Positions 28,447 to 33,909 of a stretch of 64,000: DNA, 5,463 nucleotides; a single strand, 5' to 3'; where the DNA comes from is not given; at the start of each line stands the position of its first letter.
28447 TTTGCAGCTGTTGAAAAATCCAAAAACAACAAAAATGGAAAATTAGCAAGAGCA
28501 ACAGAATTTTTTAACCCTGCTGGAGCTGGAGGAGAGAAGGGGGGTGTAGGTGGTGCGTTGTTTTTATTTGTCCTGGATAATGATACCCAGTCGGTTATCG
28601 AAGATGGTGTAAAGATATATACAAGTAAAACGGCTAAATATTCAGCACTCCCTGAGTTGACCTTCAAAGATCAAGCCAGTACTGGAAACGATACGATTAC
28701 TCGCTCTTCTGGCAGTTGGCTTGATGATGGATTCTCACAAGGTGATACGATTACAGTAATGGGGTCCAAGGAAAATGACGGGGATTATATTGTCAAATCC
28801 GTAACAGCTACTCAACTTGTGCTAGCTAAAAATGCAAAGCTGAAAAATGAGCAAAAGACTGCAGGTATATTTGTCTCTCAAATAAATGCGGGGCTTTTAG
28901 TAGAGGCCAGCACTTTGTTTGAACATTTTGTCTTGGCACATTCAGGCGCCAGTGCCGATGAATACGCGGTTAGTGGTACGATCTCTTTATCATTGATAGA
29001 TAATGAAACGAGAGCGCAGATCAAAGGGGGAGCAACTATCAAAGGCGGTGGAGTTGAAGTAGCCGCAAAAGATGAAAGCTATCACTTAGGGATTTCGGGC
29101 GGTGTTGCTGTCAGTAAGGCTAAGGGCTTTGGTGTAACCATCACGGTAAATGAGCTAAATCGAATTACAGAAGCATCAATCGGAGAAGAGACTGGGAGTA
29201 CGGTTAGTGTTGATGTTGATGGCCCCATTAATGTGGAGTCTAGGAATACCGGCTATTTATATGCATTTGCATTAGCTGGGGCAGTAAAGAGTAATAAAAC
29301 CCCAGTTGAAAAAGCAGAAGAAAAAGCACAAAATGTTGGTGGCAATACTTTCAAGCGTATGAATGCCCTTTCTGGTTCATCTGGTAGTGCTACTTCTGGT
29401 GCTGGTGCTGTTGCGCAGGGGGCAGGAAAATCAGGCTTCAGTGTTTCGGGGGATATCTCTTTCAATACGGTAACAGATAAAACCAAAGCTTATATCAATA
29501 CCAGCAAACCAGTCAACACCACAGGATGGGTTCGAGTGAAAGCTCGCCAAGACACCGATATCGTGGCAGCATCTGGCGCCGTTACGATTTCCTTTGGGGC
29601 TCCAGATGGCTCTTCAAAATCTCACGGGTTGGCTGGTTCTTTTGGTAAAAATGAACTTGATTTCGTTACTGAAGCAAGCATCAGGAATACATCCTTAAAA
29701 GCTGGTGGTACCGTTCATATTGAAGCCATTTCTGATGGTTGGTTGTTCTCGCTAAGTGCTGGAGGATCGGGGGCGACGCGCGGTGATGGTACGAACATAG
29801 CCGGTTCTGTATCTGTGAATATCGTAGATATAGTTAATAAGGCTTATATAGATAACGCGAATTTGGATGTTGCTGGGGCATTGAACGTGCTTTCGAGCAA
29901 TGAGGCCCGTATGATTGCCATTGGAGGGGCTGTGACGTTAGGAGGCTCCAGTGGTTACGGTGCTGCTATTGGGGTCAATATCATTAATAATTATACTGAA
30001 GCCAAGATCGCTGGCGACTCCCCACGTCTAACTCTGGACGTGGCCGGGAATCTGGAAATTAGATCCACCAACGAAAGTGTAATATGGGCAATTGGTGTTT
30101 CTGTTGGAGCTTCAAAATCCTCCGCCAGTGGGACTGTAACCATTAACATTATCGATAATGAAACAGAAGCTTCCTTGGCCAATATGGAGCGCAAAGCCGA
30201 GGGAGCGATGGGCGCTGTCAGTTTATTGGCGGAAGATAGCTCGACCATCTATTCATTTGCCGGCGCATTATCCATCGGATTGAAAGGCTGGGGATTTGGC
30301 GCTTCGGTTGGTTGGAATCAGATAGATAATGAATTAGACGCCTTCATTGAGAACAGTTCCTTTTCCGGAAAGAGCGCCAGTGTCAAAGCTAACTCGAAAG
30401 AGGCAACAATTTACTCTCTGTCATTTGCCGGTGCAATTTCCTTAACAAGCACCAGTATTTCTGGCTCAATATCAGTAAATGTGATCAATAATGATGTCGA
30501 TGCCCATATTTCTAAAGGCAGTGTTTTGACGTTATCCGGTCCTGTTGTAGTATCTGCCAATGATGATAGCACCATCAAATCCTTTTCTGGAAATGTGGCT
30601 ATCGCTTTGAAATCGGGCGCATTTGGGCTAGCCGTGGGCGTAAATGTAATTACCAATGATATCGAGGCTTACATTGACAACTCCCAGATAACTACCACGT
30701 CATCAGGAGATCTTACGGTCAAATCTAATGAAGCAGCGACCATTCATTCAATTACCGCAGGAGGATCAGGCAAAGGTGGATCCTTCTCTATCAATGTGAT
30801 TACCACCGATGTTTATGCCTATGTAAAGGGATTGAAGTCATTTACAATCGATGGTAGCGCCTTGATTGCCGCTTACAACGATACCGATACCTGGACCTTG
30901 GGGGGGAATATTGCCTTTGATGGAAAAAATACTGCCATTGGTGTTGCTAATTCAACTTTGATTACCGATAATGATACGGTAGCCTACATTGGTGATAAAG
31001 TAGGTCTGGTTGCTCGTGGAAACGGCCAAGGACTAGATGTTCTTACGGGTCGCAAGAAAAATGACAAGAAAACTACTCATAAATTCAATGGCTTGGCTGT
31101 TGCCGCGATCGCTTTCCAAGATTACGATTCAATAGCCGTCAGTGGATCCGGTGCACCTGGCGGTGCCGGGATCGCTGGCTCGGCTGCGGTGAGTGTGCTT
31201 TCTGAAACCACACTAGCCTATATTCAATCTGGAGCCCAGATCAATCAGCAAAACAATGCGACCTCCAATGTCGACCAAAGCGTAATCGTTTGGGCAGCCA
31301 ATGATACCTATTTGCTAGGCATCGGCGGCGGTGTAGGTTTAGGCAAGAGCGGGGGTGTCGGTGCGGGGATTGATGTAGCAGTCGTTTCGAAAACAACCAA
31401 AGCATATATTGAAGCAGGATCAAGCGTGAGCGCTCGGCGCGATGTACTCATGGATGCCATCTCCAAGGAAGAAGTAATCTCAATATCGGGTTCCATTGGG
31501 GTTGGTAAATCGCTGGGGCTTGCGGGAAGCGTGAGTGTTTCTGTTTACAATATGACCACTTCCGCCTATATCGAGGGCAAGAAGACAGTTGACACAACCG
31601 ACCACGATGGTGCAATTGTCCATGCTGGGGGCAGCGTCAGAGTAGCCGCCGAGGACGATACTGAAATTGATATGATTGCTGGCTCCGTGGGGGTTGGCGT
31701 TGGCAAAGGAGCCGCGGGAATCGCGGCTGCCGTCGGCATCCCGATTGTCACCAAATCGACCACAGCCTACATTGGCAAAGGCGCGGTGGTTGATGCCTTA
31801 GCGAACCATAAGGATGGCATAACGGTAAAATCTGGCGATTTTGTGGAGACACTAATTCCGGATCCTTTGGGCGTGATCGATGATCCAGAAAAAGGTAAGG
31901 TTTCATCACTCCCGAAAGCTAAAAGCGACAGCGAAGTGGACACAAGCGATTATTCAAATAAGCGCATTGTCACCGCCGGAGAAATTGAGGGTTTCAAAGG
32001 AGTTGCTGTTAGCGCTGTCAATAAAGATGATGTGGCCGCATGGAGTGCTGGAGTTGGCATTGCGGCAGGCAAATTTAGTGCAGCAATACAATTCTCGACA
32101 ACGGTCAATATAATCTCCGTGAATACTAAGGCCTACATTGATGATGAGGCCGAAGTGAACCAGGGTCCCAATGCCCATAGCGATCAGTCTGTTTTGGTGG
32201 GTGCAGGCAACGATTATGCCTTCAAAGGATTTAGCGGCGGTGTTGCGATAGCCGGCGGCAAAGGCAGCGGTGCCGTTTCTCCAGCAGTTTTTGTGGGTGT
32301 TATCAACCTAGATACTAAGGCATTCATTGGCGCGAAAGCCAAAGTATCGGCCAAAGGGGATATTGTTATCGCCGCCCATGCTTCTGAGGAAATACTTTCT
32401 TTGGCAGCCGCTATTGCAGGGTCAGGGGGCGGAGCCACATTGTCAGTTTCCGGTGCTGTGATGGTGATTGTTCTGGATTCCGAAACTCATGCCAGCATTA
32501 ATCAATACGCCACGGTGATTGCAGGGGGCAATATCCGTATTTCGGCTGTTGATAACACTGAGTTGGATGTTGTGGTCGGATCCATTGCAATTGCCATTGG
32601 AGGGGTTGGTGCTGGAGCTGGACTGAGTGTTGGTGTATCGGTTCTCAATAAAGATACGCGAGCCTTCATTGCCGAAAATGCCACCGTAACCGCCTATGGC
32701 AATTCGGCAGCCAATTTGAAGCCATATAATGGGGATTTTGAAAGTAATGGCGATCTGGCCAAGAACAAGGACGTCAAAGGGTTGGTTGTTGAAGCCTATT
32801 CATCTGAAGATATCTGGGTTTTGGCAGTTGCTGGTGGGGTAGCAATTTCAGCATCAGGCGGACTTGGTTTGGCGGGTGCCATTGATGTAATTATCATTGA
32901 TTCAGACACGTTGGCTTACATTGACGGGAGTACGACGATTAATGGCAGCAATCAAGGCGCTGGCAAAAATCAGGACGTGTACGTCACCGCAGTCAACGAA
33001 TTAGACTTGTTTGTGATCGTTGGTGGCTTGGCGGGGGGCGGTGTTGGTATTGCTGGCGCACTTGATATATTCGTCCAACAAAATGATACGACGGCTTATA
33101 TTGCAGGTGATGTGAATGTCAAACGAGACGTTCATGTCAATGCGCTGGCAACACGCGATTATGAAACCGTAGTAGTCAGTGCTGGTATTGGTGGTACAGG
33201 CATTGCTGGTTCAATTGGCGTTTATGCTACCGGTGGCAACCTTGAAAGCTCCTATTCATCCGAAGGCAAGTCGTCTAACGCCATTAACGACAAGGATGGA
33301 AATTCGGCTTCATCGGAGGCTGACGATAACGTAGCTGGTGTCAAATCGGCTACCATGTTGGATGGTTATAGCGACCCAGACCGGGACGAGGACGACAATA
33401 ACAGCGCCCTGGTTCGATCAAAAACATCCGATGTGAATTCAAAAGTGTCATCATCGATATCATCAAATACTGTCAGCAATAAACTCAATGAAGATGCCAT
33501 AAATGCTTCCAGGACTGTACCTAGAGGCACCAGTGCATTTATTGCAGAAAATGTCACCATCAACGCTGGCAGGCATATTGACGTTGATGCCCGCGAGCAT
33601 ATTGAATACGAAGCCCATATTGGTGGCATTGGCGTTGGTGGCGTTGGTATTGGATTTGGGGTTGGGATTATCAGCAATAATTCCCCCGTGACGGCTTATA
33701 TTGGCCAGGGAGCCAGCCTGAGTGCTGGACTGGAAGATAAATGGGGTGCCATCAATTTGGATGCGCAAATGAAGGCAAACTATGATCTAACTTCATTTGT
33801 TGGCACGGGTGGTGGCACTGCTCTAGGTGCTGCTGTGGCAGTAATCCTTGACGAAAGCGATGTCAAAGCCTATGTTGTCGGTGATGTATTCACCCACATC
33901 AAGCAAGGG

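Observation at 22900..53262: Single 30.4-kb ORF encoding a 10,120-residue secreted mosaic protein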

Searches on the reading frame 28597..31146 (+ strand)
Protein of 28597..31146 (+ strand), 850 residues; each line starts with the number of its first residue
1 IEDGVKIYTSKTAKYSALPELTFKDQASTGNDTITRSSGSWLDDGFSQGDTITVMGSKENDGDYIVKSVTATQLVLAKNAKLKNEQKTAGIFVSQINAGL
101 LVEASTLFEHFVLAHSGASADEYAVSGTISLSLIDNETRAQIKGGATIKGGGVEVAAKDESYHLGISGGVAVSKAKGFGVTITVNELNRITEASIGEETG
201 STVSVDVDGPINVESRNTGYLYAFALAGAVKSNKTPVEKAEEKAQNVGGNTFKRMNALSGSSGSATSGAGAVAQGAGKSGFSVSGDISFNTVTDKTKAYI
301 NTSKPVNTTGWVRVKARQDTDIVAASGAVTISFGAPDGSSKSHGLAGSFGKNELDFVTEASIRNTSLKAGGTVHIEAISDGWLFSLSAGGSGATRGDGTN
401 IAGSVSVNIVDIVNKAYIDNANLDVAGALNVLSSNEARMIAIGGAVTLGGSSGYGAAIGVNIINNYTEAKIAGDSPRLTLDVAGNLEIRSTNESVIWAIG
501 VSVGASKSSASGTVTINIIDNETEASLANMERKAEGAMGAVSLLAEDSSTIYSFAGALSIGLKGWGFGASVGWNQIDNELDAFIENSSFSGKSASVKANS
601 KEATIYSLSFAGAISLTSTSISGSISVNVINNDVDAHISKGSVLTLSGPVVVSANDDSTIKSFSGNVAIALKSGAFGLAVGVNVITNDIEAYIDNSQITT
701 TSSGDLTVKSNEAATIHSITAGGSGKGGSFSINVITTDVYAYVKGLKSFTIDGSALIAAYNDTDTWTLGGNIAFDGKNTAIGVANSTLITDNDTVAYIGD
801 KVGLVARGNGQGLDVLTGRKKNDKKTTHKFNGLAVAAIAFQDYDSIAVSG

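Call 84: predict_structure(alignment_id=A6)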
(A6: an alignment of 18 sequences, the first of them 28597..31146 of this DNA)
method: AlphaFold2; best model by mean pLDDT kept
length: 850 residues; sequences in the alignment: 18
mean_pLDDT: 81.6   pTM: 0.80
mean pLDDT of the five models: 81.6, 80.2, 78.7, 77.8, 77.5
residues with pLDDT >= 90: 477; 70-90: 203; 50-70: 40; < 50: 130
segments of 3 or more residues with pLDDT < 50: 1-97, 245-277
pLDDT, mean of each block of 10 residues (from residue 1): 25 26 33 42 42 44 39 27 28 47 92 86 85 92 89 95 91 86 94 91 92 97 92 60 48 40 33 44 90 97 95 97 93 71 90 96 95 97 92 85 94 96 94 96 89 91 97 78 94 94 90 96 96 71 98 94 89 97 94 96 95 89 95 97 93 98 90 87 97 95 91 94 86 95 87 95 90 74 88 93 85 82 78 91 76
secondary structure, 60 per line:
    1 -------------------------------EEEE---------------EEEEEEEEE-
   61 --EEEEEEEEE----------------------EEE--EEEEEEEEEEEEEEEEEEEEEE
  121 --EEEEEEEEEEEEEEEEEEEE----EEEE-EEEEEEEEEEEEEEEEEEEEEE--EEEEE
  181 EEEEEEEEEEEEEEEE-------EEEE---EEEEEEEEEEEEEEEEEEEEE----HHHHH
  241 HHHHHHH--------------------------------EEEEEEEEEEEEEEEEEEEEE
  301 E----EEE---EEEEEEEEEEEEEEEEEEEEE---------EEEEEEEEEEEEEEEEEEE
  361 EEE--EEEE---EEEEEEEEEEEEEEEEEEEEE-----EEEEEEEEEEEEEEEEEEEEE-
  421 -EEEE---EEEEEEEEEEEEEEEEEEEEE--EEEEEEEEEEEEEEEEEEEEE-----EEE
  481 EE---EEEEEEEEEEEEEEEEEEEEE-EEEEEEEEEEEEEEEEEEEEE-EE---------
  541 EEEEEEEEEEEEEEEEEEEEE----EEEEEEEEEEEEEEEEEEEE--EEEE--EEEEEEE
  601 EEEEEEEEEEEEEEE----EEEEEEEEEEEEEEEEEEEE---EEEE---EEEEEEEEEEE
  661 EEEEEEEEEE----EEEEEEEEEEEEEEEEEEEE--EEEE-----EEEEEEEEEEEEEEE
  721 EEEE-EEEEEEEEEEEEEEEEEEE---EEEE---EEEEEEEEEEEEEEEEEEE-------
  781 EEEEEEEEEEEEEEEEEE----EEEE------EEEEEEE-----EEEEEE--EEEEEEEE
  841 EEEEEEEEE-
elements in order (helices of 4 or more, strands of 3 or more residues): E32-35 E51-59 E63-71 E94-96 E99-120 E123-142 E147-150 E152-173 E176-196 E204-207 E211-231 H236-247 E280-301 E306-308 E312-332 E342-363 E366-369 E373-393 E399-419 E422-425 E429-449 E452-472 E478-482 E486-506 E508-528 E541-561 E566-585 E588-591 E594-615 E620-639 E643-646 E650-670 E675-694 E697-700 E706-724 E726-744 E748-751 E755-773 E781-798 E803-806 E813-819 E825-830 E833-849

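Call 87: fold_search(model_id=the predicted structure, library=pdb)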
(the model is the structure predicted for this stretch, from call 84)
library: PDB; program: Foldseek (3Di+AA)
matches with E <= 10: 12; with E <= 0.001: 0
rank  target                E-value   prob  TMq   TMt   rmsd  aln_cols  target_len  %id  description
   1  7koh_B                9.0e-02  0.02  0.06  0.08  31.6       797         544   12  Crystal structure of antigen 43 from Escherichia coli EDL933 (released 2022-03-09)
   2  6bea                  4.6e-01  0.02  0.09  0.13  26.7       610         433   11  Crystal structure of the autotransporter UpaB from E. coli strain CFT073 (released 2019-04-10)
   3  7ko9                  6.4e-01  0.01  0.06  0.08  32.5       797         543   10  Crystal structure of antigen 43 from uropathogenic Escherichia coli UTI89 (released 2022-03-09)
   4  7koh_A                1.0e+00  0.01  0.05  0.07  31.7       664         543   13  Crystal structure of antigen 43 from Escherichia coli EDL933 (released 2022-03-09)
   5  4om9                  1.0e+00  0.01  0.06  0.06  30.6       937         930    8  X-Ray Crystal Structure of the passenger domain of Plasmid encoded toxin, an Autrotansporter Enterotoxin from enteroaggr (released 2014-03-12)
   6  9u4u_A                1.1e+00  0.02  0.06  0.18  23.1       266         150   11  Structure of the functional amyloid FapC from Pseudomonas sp.UK4 (released 2025-08-06)
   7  6p5t_C                2.3e+00  0.00  0.06  0.06  34.4       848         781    8  Surface-layer (S-layer) RsaA protein from Caulobacter crescentus bound to strontium and iodide (released 2020-01-15)
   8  4kh3                  2.4e+00  0.00  0.06  0.08  33.1       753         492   11  Structure of a bacterial self-associating protein (released 2014-01-15)
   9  6p5t_D                2.7e+00  0.00  0.06  0.07  34.6       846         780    9  Surface-layer (S-layer) RsaA protein from Caulobacter crescentus bound to strontium and iodide (released 2020-01-15)
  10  7o7t                  3.1e+00  0.00  0.08  0.09  30.5       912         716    8  Structure of the PL6 family alginate lyase Patl3640 from Pseudoalteromonas atlantica T6c in complex with 4-deoxy-L-eryth (released 2021-07-28)
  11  9qe7                  5.5e+00  0.00  0.06  0.05  40.3      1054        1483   10  Membrane-distal part of extracellular domain of the Fap2 autotransporter adhesin from Fusobacterium nucleatum ATCC23726 (released 2025-07-30)
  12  7koh_D                8.1e+00  0.00  0.06  0.07  32.1       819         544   12  Crystal structure of antigen 43 from Escherichia coli EDL933 (released 2022-03-09)

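Call 99: fold_search(model_id=the predicted structure, library=viral)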
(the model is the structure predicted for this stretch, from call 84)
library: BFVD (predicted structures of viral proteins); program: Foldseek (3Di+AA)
matches with E <= 10: 106; with E <= 0.001: 1
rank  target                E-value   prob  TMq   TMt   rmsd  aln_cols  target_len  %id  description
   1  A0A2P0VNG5            2.1e-04  0.72  0.19  0.18  32.5      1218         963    8  Collagen triple helix repeat-containing protein [Tetraselmis virus 1]
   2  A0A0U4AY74            8.3e-03  0.23  0.15  0.17  24.1       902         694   10  (no name in the UniProt tables at hand)
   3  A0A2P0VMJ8            3.0e-02  0.35  0.18  0.28  24.7       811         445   11  Uncharacterized protein [Tetraselmis virus 1]
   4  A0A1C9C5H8            3.0e-02  0.09  0.18  0.18  31.7      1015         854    8  Uncharacterized protein [Heterosigma akashiwo virus 01]
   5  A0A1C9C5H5            4.2e-02  0.13  0.18  0.12  29.4      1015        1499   11  Uncharacterized protein [Heterosigma akashiwo virus 01]
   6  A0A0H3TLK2            4.4e-02  0.01  0.04  0.04  59.4      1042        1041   10  (no name in the UniProt tables at hand)
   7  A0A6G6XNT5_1          4.7e-02  0.03  0.07  0.07  35.3       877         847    9  (no name in the UniProt tables at hand)
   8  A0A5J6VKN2            5.1e-02  0.16  0.18  0.17  24.8       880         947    8  Uncharacterized protein [Megaviridae environmental sample]
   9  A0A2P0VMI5            1.0e-01  0.04  0.11  0.12  30.0       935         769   11  Uncharacterized protein [Tetraselmis virus 1]
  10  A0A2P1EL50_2          1.3e-01  0.01  0.06  0.05  46.4       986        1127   12  Collagen repeat protein [Moumouvirus australiensis]
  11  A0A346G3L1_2          1.7e-01  0.07  0.14  0.14  25.9       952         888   10  (no name in the UniProt tables at hand)
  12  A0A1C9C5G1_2          1.9e-01  0.10  0.22  0.20  32.6      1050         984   10  Putative outer membrane protein [Heterosigma akashiwo virus 01]
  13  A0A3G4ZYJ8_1          2.0e-01  0.01  0.07  0.06  50.7       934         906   10  Peptidase S74 domain-containing protein [Gaeavirus sp.]
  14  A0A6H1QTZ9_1          2.2e-01  0.01  0.07  0.07  35.7       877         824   10  Uncharacterized protein [Ostreococcus mediterraneus virus 2]
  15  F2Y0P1                2.6e-01  0.07  0.16  0.14  27.3       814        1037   10  (no name in the UniProt tables at hand)
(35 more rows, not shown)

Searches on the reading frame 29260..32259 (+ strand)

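Call 6: search_protein_families(library=pfam, proteins=[window:29260-32259:+], max_evalue=0.01)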
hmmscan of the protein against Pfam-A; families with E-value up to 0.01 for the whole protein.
window:29260-32259:+ (1000 aa): 0 families

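Call 75: search_protein_families(library=ncbifam, proteins=[window:29260-32259:+], max_evalue=0.01)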
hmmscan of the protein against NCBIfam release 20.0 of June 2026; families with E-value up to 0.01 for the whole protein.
window:29260-32259:+ (1000 aa): 1 family
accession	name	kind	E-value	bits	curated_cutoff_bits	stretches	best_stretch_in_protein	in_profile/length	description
NF012206.1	LktA_tand_53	repeat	1.5e-91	300.5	50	13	398-449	3-53/53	tandem repeat-containing filamentous protein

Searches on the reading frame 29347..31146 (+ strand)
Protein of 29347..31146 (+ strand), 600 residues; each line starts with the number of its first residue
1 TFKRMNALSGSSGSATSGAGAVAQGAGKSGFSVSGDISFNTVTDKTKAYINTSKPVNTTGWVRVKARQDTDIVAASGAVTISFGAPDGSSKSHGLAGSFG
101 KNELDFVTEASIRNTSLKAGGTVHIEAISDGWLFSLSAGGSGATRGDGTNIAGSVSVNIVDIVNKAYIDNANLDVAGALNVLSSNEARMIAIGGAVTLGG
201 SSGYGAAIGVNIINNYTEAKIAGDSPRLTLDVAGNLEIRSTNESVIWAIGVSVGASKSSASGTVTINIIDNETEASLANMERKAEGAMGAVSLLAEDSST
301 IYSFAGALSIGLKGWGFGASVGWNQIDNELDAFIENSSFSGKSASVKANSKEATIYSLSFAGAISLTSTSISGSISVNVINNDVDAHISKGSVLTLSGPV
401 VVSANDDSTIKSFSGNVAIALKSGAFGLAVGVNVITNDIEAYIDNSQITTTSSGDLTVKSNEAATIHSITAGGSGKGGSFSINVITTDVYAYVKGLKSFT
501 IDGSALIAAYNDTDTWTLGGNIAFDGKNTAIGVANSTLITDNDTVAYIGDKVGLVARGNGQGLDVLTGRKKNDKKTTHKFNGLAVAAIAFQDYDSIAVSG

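Call 31: find_homologous_proteins(query=window:29347-31146:+, max_evalue=0.00001)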
Query window:29347-31146:+ (600 aa): 19 proteins with E <= 0.00001 among 8000 candidates.
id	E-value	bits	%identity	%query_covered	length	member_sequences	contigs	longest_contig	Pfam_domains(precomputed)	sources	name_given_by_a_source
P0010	1.5e-47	181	28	96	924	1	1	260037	-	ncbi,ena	-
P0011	1.9e-45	174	32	87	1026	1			-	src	-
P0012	2.2e-41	161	31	74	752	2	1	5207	-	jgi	-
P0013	4.7e-31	127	30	73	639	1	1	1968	-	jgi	jgi:hypothetical protein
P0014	2.1e-29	121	32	73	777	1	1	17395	-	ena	-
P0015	7.4e-28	116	30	65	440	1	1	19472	-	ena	-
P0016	2.4e-27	114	34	63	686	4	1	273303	-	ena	-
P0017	1.7e-24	105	32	62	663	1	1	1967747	-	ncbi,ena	-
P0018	1.1e-23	102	30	51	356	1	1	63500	-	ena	-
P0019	1.2e-23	102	30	60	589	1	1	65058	-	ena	-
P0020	4.2e-23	100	32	48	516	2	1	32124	-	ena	-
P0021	6.4e-17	80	26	62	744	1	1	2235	-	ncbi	ncbi:MAG: hypothetical protein ABW140_02725, partial [Candidatus Sedimenticola sp. 6PFRAG1]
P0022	6.7e-17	80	35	33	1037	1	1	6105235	-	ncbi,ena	-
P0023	1.7e-16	78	29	78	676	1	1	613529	-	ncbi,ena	-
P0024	3.0e-16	78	31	54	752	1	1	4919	-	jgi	-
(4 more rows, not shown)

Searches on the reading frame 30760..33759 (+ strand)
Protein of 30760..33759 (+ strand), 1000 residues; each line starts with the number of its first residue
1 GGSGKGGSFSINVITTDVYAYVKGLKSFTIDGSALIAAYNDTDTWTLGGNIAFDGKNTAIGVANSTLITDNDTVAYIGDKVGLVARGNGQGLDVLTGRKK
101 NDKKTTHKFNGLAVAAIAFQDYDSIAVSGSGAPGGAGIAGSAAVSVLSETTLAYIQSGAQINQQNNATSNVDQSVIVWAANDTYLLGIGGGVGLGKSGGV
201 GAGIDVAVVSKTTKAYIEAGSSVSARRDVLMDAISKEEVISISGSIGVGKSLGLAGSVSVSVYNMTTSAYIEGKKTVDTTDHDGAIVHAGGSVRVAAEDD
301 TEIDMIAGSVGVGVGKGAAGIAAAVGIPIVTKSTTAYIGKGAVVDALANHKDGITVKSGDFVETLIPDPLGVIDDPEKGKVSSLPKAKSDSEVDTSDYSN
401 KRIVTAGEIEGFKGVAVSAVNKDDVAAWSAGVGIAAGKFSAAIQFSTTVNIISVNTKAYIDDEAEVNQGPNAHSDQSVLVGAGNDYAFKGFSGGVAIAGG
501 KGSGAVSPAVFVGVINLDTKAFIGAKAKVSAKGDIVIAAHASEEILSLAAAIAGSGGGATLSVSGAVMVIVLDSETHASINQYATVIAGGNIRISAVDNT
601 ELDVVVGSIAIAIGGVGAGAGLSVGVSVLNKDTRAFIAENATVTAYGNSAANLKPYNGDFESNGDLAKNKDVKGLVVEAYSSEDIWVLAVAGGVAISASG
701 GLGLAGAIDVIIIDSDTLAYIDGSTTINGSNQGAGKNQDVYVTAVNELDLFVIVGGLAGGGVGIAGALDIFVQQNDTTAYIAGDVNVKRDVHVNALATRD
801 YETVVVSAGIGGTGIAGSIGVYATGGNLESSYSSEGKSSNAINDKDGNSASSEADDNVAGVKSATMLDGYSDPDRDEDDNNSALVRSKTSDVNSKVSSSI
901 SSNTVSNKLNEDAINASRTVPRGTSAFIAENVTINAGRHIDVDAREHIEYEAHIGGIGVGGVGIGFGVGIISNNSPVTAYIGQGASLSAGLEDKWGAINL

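Call 23: search_protein_families(library=pfam, proteins=[window:30760-33759:+], max_evalue=5)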
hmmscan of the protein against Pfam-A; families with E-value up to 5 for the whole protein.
window:30760-33759:+ (1000 aa): 1 family
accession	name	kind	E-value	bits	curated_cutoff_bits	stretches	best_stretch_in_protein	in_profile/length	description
PF24941.1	DUF7757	-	0.083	13.2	27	1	622-670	62-109/153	Domain of unknown function (DUF7757)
